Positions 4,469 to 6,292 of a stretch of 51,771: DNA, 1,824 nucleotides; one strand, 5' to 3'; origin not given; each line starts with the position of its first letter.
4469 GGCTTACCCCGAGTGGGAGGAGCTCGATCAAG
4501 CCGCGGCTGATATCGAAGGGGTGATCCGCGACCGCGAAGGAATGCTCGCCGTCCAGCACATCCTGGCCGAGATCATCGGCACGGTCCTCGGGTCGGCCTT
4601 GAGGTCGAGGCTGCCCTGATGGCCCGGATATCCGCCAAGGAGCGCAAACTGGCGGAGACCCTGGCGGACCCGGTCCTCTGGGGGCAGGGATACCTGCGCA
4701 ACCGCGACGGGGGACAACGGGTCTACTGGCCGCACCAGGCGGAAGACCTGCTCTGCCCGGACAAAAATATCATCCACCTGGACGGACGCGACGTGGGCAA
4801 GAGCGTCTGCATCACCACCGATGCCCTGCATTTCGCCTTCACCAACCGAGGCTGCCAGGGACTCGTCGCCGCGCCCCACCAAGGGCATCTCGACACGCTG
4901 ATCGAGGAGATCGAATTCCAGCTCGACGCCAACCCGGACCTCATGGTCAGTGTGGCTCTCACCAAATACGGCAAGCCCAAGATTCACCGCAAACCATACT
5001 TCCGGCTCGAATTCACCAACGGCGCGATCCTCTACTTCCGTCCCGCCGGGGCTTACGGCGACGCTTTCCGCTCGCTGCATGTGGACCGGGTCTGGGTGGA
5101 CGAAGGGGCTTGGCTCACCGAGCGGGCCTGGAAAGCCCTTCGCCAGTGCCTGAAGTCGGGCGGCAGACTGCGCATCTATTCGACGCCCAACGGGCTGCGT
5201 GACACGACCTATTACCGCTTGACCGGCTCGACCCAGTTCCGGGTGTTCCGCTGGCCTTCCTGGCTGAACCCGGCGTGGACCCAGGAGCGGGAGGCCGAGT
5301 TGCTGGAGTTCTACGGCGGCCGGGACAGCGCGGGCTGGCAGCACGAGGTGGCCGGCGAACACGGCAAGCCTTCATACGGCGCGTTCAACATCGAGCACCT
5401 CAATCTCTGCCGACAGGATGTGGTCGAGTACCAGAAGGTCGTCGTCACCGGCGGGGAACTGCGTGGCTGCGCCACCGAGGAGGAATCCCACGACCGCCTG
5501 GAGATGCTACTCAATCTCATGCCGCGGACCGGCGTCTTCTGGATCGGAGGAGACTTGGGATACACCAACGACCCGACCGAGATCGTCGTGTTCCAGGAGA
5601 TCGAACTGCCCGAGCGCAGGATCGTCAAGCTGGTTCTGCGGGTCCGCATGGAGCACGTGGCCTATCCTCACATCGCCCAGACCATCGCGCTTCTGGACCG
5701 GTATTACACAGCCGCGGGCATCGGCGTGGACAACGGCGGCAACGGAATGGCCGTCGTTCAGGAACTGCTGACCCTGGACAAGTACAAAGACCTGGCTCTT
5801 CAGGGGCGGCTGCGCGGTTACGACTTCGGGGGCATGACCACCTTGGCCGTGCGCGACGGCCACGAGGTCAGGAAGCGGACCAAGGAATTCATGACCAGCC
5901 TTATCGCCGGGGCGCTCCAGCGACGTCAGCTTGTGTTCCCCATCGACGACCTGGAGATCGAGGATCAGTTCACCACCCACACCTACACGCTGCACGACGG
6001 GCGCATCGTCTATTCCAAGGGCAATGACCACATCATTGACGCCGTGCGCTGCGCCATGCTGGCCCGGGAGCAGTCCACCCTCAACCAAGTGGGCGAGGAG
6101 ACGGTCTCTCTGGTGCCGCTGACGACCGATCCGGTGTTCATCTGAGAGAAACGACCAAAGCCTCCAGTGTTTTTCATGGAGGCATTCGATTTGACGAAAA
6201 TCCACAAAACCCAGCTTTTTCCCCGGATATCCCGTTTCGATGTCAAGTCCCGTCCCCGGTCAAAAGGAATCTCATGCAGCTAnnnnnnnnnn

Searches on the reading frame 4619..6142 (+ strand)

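Call 11: search_protein_families(library=phrogs, proteins=[window:4619-6142:+], max_evalue=0.001)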
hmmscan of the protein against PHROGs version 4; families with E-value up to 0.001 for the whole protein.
window:4619-6142:+ (508 aa): 3 families
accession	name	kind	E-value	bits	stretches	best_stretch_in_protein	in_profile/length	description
phrog_2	-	head and packaging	1.8e-30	107.3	1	36-484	266-593/807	terminase large subunit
phrog_5909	-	head and packaging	1.1e-05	25.7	1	278-381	78-181/285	terminase large subunit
phrog_675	-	head and packaging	2.8e-05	23.6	1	49-191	56-192/576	terminase large subunit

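Call 12: search_protein_families(library=pfam, proteins=[window:4619-6142:+], max_evalue=0.001)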
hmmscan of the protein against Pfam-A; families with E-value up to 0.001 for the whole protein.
window:4619-6142:+ (508 aa): 1 family
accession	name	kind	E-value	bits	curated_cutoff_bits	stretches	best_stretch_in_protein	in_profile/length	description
PF03237.21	Terminase_6N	-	5.9e-06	26.5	22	1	54-192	3-137/215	Terminase large subunit, T4likevirus-type, N-terminal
